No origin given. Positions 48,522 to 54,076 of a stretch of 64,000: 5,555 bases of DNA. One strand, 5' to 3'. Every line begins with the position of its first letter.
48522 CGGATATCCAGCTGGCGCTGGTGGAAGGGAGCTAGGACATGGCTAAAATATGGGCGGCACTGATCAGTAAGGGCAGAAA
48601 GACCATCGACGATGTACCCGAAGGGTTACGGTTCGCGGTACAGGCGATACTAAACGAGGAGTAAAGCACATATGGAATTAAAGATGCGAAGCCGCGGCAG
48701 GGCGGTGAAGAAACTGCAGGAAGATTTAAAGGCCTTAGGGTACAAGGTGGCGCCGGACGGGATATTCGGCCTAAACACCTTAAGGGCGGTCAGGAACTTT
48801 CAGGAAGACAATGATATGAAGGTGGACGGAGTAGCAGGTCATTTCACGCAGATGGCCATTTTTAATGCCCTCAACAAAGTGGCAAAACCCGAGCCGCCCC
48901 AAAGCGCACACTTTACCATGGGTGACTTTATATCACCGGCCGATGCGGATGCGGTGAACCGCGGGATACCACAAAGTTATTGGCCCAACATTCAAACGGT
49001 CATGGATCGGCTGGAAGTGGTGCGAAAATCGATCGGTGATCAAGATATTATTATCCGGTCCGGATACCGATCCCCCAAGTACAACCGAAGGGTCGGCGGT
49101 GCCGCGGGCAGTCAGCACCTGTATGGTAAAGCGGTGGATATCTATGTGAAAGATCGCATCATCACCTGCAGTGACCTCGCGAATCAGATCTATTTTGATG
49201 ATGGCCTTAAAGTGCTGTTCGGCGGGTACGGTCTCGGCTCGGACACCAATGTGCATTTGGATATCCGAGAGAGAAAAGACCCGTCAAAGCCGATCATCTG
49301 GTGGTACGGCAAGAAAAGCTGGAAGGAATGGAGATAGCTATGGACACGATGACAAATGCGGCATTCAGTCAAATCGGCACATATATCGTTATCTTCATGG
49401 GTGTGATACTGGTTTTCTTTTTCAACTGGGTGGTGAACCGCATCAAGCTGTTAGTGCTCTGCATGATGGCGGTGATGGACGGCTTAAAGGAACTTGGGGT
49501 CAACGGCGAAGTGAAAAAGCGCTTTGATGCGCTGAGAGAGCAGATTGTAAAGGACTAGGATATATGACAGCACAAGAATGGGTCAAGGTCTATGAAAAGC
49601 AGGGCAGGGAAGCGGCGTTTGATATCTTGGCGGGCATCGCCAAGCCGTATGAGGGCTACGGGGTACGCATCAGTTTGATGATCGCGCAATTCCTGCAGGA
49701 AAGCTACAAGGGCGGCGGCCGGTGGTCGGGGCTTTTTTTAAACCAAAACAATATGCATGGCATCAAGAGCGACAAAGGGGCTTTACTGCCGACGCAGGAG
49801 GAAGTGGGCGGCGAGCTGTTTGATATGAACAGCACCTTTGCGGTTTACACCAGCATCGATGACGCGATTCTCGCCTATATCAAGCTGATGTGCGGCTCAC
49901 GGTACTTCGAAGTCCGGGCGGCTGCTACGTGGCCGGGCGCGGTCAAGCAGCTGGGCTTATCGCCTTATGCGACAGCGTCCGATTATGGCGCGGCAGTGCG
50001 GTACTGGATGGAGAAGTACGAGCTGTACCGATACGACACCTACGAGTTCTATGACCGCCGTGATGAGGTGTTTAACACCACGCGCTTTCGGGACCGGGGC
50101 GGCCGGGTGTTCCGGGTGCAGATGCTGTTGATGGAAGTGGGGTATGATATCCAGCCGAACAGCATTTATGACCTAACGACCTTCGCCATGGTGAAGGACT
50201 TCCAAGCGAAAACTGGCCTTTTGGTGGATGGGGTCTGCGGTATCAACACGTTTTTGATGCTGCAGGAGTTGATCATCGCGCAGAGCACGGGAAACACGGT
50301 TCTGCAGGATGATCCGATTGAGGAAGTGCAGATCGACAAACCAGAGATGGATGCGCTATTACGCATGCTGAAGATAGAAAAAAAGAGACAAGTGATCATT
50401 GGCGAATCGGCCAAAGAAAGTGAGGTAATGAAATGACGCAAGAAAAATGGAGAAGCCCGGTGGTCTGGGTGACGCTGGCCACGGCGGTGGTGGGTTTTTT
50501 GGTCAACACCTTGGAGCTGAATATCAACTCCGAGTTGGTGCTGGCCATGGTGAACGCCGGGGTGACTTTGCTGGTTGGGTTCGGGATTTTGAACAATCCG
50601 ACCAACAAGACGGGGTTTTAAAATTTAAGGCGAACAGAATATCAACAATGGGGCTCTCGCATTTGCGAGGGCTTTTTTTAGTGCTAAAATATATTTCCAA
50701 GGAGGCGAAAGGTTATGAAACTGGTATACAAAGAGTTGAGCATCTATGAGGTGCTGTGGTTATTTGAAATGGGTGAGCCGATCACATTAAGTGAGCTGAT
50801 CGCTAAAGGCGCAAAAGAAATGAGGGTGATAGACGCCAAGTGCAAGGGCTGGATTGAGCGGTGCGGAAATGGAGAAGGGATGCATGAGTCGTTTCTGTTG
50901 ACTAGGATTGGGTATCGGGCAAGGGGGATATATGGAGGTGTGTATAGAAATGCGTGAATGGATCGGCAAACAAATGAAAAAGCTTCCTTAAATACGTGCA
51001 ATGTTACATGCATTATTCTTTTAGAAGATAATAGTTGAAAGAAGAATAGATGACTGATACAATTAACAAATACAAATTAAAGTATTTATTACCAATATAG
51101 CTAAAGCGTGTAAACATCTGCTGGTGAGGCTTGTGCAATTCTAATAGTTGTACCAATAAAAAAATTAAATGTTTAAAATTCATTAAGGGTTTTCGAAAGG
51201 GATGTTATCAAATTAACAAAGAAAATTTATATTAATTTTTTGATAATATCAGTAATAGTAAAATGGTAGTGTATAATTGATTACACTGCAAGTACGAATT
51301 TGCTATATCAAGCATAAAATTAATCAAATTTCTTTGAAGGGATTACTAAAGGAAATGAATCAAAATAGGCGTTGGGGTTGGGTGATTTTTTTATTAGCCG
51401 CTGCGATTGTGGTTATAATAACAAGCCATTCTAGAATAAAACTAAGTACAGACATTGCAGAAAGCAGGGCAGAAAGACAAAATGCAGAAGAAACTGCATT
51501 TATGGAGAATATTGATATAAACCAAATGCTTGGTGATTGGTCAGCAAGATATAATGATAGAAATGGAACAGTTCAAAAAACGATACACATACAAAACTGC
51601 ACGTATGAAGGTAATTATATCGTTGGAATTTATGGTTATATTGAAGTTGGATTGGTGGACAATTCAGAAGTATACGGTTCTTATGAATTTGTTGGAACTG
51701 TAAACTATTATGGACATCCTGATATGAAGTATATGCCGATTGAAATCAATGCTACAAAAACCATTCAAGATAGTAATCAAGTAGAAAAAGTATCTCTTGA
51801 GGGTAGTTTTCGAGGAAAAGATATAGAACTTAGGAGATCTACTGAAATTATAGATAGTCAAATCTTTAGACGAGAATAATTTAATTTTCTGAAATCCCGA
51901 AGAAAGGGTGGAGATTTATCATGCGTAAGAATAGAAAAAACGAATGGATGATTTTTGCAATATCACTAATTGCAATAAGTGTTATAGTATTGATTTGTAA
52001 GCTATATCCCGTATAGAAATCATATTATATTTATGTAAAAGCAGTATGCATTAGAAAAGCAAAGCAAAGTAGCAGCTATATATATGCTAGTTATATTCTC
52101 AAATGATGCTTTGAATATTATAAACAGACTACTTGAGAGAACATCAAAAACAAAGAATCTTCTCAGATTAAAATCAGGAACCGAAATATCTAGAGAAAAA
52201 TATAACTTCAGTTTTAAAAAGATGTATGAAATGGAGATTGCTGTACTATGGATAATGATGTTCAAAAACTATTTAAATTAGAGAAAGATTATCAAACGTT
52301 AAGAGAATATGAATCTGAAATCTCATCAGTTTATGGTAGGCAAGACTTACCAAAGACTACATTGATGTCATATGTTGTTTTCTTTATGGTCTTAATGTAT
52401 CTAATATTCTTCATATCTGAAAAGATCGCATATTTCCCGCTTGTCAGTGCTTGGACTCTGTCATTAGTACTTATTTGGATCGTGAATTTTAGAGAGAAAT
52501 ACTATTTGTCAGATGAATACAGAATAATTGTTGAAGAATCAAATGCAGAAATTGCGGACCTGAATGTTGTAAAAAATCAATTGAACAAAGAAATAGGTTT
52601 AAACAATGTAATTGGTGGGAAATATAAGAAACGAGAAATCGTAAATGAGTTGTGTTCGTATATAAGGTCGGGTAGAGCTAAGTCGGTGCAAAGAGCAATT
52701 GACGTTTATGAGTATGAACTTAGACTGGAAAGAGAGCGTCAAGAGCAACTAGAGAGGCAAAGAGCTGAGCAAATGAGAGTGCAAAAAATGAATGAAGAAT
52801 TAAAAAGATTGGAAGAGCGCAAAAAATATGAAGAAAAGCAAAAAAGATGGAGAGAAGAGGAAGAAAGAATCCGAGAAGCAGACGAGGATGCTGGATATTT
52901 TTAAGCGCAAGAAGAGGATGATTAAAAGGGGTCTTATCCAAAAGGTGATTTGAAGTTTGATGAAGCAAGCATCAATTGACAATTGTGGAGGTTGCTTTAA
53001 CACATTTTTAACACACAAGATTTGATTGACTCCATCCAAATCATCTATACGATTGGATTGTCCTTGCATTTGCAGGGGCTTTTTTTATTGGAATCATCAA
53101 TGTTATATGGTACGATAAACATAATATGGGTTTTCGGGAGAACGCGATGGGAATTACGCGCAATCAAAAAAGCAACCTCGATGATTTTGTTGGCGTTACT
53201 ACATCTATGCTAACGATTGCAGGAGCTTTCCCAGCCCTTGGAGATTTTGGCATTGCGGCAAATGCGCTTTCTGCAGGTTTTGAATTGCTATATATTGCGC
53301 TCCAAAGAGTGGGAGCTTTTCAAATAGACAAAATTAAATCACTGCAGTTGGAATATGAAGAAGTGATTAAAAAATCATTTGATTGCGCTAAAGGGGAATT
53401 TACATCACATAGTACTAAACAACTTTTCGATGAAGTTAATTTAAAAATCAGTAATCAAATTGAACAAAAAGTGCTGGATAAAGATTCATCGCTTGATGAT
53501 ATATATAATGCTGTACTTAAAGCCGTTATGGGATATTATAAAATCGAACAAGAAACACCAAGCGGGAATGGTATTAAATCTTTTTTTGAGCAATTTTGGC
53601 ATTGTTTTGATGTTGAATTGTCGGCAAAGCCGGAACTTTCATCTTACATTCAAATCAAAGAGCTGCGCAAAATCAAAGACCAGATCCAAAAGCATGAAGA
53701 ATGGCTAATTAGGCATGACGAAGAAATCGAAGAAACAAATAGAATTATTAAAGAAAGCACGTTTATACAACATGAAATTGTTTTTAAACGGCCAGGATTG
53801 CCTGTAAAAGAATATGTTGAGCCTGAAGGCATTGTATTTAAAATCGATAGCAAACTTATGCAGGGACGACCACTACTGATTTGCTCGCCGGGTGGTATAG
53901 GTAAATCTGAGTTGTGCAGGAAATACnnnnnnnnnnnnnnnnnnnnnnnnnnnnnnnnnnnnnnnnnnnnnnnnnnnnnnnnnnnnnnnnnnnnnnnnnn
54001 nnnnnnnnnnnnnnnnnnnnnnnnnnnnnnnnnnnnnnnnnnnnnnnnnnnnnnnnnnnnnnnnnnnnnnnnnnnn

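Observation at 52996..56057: STAND/NB-ARC-TPR NTPase with an unassigned hydrophobic N-terminal domain, inserted between the conserved phage arm and attR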

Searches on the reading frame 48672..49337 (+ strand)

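Call 26: search_protein_families(library=pfam, proteins=[window:48672-49337:+], max_evalue=0.01)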
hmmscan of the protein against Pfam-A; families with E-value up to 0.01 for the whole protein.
window:48672-49337:+ (221 aa): 5 families
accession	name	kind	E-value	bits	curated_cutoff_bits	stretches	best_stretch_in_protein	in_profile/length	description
PF08291.16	Peptidase_M15_3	-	1.2e-17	64.5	23.2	1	94-181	14-96/108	Peptidase M15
PF01471.23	PG_binding_1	-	6.7e-15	55.5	23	1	8-60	1-54/57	Putative peptidoglycan binding domain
PF09374.15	PG_binding_3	-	1.5e-06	28.8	24.6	1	10-44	1-37/76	Predicted Peptidoglycan domain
PF05951.18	Peptidase_M15_2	-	5.1e-06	26.7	27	1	111-163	58-116/153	Bacterial protein of unknown function (DUF882)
PF08823.16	PG_binding_2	-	0.0064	17.2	21.1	0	6-47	12-54/74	Putative peptidoglycan binding domain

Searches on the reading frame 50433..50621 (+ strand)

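Call 26: search_protein_families(library=pfam, proteins=[window:50433-50621:+], max_evalue=0.01)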
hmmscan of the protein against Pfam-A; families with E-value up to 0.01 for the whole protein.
window:50433-50621:+ (62 aa): 1 family
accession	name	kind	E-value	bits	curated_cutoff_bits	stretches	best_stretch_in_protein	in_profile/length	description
PF04531.18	Phage_holin_1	-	0.004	18.1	22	1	7-59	8-67/82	Bacteriophage holin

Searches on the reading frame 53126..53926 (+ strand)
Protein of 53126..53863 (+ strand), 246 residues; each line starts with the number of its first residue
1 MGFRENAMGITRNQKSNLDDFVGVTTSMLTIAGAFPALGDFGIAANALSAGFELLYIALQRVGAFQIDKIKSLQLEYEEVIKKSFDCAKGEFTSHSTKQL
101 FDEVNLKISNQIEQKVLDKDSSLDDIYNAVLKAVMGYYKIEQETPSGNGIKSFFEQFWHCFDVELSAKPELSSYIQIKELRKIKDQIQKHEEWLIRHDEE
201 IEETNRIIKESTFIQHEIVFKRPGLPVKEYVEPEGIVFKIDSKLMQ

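Call 7: search_protein_families(library=pfam, proteins=[window:53126-53863:+], max_evalue=10)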
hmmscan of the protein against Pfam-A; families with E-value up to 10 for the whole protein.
seq(246 aa): 1 family
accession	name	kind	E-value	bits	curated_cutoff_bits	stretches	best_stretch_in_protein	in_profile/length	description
PF06638.16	Strabismus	-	0.05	12.7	25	1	110-212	360-459/503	Strabismus protein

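Call 27: predict_structure(alignment_id=A1)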
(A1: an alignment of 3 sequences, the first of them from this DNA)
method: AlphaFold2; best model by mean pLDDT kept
length: 260 residues; sequences in the alignment: 3
mean_pLDDT: 59.8   pTM: 0.47
mean pLDDT of the five models: 59.8, 47.7, 46.0, 44.2, 41.0
residues with pLDDT >= 90: 0; 70-90: 90; 50-70: 84; < 50: 86
segments of 3 or more residues with pLDDT < 50: 1-61, 213-227, 248-251
pLDDT, mean of each block of 10 residues (from residue 1): 28 32 31 35 45 43 67 86 83 87 83 72 83 69 77 78 61 55 50 58 58 45 48 70 55 54
secondary structure, 60 per line:
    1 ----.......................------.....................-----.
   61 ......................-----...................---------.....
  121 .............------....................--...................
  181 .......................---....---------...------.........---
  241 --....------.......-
elements in order: H5-27 H34-54 H60-82 H88-106 H116-133 H140-159 H162-203 E207-210 H229-237 E243-246 H253-259

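Call 40: fold_search(model_id=the predicted structure, library=pdb)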
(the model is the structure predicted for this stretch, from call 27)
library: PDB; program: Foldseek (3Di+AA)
matches with E <= 10: 157; with E <= 0.001: 0
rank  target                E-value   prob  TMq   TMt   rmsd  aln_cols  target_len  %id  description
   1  1x04                  5.4e-01  0.10  0.14  0.18  30.1       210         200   14  Crystal structure of endophilin BAR domain (mutant) (released 2006-05-02)
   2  3zx6_B                6.8e-01  0.08  0.14  0.13  43.6       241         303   12  Structure of Hamp(AF1503)-Tsr fusion - Hamp (A291V) mutant (released 2012-02-29)
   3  2d4c_B                9.0e-01  0.08  0.14  0.15  28.9       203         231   14  Crystal structure of the endophilin BAR domain mutant (released 2006-07-11)
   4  4ilo_A                9.5e-01  0.09  0.18  0.20  27.0       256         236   15  2.12A resolution structure of CT398 from Chlamydia trachomatis (released 2014-01-01)
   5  5j0l_D                1.2e+00  0.21  0.17  0.35  19.3       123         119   12  De novo design of protein homo-oligomers with modular hydrogen bond network-mediated specificity (released 2016-07-06)
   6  2d4c_A                1.2e+00  0.08  0.14  0.16  30.8       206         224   14  Crystal structure of the endophilin BAR domain mutant (released 2006-07-11)
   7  23as_0                1.4e+00  0.07  0.15  0.11  32.8       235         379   12  Structure of Arabidopsis SNX1 (Class l, 7-fold) (released 2026-03-18)
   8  4tx5_B                1.6e+00  0.05  0.13  0.18  29.7       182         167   15  Crystal structure of Smac-DIABLO (in space group P65) (released 2015-07-15)
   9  5jgp                  1.7e+00  0.03  0.11  0.13  23.1       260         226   15  Crystal structure of the nitrate/nitrite sensor NarQ fragment bound with iodide ions (released 2017-05-31)
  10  7w75_C                1.8e+00  0.04  0.11  0.15  17.5       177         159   14  Crystal structure of the K. lactis Bre1 RBD in complex with Rad6, crystal form I (released 2023-03-29)
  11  2vgn_A                1.9e+00  0.05  0.12  0.09  17.0       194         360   14  Structure of S. cerevisiae Dom34, a translation termination-like factor involved in RNA quality control pathways and i (released 2008-01-22)
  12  6ixg_A                2.1e+00  0.06  0.17  0.19  25.6       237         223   14  Crystal structure of native apo SH3BP5 (P41) (released 2019-03-20)
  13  3g6b_B                2.1e+00  0.06  0.14  0.17  30.9       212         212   13  Crystal structure of a Soluble Chemoreceptor from Thermotoga maritima Asn217Ile mutant (released 2009-07-28)
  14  7tcd                  2.2e+00  0.11  0.18  0.12  11.4       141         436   16  LOV2-DARPIN fusion: D13 (released 2023-07-05)
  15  1x90_A                2.2e+00  0.09  0.19  0.25   8.6       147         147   10  Crystal structure of mutant form B of a pectin methylesterase inhibitor from Arabidopsis (released 2004-12-28)
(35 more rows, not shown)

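Call 52: find_related_loci(query=A1, collection=genome_contigs, flank=10000)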
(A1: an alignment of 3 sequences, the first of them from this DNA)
Query A1 (260 aa) in genome_contigs; peptide patterns used: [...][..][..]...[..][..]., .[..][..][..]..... (x = any residue, [..] = any of these).
599 stretches matched a pattern, but none encodes a relative of the query by tblastn (E <= 1e-3).

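Call 53: find_related_loci(query=A1, collection=viral_contigs, flank=10000)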
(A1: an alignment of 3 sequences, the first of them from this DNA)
Query A1 (260 aa) in viral_contigs; peptide patterns used: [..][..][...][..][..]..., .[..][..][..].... (x = any residue, [..] = any of these).
210 stretches matched a pattern, but none encodes a relative of the query by tblastn (E <= 1e-3).
